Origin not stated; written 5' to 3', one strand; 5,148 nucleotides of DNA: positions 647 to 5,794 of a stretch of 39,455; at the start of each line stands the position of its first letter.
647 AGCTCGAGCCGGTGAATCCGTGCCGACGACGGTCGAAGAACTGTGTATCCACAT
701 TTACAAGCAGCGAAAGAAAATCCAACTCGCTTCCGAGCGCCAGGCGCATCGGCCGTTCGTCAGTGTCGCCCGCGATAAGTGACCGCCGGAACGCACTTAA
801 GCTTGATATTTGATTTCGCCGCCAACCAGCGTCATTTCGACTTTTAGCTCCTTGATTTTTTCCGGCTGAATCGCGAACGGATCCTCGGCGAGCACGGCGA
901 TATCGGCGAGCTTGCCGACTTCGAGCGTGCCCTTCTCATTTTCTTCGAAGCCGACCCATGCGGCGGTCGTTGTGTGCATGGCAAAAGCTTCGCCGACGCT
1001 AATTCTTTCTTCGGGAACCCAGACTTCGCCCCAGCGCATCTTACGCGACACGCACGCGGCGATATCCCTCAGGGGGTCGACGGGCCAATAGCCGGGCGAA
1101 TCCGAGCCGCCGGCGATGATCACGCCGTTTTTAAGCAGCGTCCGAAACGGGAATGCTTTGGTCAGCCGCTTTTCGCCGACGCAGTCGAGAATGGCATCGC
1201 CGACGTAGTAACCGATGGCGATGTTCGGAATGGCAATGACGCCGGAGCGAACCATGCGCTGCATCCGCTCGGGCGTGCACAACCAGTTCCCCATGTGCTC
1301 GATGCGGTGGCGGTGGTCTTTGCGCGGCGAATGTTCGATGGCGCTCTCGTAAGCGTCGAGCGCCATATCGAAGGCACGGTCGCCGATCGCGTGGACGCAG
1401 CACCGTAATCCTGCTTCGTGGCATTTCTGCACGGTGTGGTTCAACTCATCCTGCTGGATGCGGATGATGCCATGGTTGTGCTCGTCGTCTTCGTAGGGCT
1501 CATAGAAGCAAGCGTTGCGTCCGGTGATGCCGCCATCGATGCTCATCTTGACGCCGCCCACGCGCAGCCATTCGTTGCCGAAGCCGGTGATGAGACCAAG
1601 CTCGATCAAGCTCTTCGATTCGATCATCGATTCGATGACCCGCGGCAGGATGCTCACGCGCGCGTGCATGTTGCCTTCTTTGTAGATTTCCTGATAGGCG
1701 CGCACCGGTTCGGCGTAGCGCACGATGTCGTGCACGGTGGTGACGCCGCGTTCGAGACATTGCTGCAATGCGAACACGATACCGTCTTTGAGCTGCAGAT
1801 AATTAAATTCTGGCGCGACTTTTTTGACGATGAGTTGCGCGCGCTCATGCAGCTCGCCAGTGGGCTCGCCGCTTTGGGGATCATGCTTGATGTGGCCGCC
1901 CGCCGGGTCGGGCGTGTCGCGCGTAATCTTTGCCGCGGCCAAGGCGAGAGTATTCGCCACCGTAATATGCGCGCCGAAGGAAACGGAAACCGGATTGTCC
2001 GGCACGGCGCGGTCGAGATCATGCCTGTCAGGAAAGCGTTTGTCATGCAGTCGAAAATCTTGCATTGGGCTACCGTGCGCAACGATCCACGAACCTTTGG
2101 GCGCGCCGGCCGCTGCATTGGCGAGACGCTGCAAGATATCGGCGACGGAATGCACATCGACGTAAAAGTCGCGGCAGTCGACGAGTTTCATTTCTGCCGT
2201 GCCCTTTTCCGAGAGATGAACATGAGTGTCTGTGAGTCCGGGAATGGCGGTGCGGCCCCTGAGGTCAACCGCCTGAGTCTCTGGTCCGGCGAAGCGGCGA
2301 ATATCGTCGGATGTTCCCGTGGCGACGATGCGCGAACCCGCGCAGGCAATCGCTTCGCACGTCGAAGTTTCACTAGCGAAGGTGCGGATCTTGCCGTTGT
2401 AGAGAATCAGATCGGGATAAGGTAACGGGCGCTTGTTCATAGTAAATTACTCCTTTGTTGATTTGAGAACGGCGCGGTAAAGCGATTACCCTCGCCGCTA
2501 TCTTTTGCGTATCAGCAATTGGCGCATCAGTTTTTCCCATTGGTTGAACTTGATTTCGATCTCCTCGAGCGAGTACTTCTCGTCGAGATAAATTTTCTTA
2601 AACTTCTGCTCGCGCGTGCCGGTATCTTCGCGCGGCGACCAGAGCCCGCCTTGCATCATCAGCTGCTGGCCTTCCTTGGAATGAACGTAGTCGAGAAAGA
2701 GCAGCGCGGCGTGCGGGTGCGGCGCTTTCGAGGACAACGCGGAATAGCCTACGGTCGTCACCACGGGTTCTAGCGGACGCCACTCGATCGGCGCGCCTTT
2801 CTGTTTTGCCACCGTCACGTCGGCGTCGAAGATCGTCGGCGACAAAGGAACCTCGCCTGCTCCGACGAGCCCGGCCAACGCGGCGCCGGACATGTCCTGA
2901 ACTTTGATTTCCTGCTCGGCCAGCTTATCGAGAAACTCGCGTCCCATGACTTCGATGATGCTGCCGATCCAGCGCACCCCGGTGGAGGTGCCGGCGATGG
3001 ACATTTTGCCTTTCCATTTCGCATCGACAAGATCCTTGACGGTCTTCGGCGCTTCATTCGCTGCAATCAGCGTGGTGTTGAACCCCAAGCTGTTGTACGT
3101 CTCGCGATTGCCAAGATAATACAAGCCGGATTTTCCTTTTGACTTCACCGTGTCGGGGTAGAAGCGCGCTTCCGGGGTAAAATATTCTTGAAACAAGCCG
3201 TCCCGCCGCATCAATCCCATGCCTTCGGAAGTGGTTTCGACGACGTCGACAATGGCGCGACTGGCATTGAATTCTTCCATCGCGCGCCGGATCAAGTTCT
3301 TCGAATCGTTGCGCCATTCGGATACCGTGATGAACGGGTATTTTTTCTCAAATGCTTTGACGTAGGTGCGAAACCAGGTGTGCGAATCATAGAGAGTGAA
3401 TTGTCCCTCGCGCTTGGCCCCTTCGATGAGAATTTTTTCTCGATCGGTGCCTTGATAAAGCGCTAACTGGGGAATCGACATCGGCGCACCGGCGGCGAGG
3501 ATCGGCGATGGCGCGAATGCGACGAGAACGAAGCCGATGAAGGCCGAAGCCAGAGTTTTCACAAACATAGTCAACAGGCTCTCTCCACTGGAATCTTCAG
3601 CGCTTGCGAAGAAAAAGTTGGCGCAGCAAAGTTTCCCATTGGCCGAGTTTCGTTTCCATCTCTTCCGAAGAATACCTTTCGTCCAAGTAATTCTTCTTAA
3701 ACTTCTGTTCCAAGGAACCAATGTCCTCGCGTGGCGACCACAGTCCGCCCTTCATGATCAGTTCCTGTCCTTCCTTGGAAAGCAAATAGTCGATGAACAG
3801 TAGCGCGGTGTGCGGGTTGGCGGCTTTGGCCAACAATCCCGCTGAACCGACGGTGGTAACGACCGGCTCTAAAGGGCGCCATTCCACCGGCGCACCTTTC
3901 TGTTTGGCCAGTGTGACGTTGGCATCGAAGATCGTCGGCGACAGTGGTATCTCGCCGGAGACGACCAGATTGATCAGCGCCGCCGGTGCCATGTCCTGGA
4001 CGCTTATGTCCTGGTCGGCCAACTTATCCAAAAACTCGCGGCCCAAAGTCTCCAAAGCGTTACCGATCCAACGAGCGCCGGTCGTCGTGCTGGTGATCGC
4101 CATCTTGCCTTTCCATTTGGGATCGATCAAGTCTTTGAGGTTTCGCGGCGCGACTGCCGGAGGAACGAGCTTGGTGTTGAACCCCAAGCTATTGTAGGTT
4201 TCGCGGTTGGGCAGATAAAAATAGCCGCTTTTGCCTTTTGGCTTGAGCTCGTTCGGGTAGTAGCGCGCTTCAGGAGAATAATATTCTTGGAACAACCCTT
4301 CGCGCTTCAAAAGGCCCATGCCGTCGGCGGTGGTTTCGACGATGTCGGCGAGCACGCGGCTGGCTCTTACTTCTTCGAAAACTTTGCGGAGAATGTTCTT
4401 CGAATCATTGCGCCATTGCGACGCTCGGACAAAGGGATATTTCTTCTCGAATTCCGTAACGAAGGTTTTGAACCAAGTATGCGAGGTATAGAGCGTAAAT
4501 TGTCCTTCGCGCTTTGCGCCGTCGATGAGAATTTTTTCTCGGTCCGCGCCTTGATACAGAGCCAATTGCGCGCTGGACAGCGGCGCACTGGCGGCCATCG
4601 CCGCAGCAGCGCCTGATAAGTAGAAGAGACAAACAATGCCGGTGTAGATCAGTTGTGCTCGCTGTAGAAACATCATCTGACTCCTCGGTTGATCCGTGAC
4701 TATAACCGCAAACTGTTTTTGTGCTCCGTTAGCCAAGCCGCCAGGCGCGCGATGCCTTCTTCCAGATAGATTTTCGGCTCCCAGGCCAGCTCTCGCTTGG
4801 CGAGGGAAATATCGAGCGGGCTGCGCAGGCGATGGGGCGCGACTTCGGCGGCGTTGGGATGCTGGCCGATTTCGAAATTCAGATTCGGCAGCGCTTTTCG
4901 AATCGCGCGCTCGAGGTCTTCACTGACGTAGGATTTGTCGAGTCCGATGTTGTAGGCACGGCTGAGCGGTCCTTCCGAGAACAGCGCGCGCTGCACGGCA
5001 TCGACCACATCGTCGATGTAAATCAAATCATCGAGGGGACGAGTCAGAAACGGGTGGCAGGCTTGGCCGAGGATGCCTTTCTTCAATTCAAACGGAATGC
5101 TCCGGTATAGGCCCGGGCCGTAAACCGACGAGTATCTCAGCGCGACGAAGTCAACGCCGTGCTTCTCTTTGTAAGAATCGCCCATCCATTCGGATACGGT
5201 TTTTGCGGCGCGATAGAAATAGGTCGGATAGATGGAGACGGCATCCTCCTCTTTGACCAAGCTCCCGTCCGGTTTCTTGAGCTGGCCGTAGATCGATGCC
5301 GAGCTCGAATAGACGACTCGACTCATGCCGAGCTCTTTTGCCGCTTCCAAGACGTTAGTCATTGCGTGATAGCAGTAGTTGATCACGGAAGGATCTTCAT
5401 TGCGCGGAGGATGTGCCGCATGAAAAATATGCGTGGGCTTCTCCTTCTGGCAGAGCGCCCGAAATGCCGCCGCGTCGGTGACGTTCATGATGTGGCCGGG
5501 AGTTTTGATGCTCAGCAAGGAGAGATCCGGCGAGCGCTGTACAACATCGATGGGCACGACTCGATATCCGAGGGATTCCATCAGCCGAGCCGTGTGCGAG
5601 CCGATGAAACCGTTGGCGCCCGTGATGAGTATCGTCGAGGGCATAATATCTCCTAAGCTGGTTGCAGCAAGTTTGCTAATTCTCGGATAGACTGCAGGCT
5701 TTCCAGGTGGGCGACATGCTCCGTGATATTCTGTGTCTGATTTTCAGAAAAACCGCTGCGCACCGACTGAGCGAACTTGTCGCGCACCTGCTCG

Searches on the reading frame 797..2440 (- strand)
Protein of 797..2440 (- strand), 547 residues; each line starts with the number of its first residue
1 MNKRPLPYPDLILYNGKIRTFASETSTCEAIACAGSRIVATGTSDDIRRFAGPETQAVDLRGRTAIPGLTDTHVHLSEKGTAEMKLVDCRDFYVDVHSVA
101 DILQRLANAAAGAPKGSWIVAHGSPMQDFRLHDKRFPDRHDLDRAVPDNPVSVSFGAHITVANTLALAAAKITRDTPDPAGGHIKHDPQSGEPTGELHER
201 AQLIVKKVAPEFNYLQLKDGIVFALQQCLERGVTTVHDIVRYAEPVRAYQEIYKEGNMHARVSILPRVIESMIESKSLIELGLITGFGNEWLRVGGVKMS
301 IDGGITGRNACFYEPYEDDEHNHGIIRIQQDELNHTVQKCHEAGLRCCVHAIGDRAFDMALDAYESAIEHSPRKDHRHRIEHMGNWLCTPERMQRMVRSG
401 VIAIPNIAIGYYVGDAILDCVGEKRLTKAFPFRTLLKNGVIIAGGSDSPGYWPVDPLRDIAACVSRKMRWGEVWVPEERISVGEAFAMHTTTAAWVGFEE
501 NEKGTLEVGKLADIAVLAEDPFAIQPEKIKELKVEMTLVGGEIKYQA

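Call 29: search_protein_families(library=pfam, proteins=[window:797-2440:-], max_evalue=0.0001)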
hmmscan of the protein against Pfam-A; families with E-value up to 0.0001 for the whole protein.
window:797-2440:- (547 aa): 2 families
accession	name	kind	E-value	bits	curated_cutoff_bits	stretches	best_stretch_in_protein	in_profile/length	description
PF07969.17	Amidohydro_3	-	5.4e-97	326.6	29.7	1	56-543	1-470/472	Amidohydrolase family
PF01979.26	Amidohydro_1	-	9.5e-17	61.7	25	1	327-543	131-344/345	Amidohydrolase family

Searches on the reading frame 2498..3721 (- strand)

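Call 29: search_protein_families(library=pfam, proteins=[window:2498-3721:-], max_evalue=0.0001)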
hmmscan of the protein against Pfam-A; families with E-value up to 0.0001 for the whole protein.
window:2498-3721:- (407 aa): 4 families
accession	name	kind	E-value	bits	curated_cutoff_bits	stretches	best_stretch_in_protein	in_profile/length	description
PF13416.11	SBP_bac_8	-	9.6e-13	49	27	1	120-366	2-264/279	Bacterial extracellular solute-binding protein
PF13531.11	SBP_bac_11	-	2.3e-08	34.5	25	1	177-359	68-225/227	Bacterial extracellular solute-binding protein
PF13343.11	SBP_bac_6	-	8.5e-08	32.4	24.6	1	170-364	23-219/245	Bacterial extracellular solute-binding protein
PF01547.30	SBP_bac_1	-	1.6e-05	25.5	26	1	116-353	9-307/307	Bacterial extracellular solute-binding protein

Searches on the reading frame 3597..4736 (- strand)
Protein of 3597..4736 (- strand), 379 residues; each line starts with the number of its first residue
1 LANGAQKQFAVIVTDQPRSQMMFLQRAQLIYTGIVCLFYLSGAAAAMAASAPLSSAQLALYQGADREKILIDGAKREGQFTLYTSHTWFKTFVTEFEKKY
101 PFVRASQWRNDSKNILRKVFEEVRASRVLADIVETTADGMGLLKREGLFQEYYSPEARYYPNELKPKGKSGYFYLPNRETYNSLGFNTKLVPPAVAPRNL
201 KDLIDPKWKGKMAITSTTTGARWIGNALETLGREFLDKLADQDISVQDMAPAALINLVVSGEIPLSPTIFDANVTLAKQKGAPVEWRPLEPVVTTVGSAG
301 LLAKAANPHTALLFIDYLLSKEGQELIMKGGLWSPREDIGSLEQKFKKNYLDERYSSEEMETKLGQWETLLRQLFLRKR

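Call 29: search_protein_families(library=pfam, proteins=[window:3597-4736:-], max_evalue=0.0001)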
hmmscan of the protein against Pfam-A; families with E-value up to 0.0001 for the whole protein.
window:3597-4736:- (379 aa): 4 families
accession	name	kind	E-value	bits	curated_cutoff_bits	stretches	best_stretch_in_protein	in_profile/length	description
PF13343.11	SBP_bac_6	-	3e-12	47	24.6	1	131-352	5-230/245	Bacterial extracellular solute-binding protein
PF13531.11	SBP_bac_11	-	3.7e-11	43.7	25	1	184-331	81-225/227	Bacterial extracellular solute-binding protein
PF13416.11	SBP_bac_8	-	1.3e-08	35.5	27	1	111-347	20-272/279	Bacterial extracellular solute-binding protein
PF01547.30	SBP_bac_1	-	1.2e-05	26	26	1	117-325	38-307/307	Bacterial extracellular solute-binding protein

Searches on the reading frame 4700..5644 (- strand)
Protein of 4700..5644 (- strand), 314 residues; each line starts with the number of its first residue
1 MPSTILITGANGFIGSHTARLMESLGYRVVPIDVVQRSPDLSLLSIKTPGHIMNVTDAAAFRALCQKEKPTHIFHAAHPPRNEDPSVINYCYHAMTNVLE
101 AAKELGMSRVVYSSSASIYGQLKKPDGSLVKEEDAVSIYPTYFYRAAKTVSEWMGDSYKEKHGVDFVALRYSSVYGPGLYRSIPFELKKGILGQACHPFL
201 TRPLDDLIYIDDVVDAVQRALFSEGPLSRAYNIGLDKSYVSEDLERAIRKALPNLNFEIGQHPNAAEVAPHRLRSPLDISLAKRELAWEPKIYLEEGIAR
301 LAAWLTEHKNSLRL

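Call 29: search_protein_families(library=pfam, proteins=[window:4700-5644:-], max_evalue=0.0001)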
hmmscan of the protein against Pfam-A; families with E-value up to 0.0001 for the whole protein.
window:4700-5644:- (314 aa): 4 families
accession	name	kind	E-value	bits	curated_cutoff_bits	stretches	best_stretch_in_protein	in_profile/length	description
PF01370.27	Epimerase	-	1.3e-38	133.3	20.9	1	5-234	1-240/240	NAD dependent epimerase/dehydratase family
PF16363.11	GDP_Man_Dehyd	-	4.5e-25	89.2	27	1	6-300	1-331/332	GDP-mannose 4,6 dehydratase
PF01073.25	3Beta_HSD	-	3.5e-11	43.1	22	1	6-216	1-224/280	3-beta hydroxysteroid dehydrogenase/isomerase family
PF04321.23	RmlD_sub_bind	-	1.7e-05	24.5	27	1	4-176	2-153/287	RmlD substrate binding domain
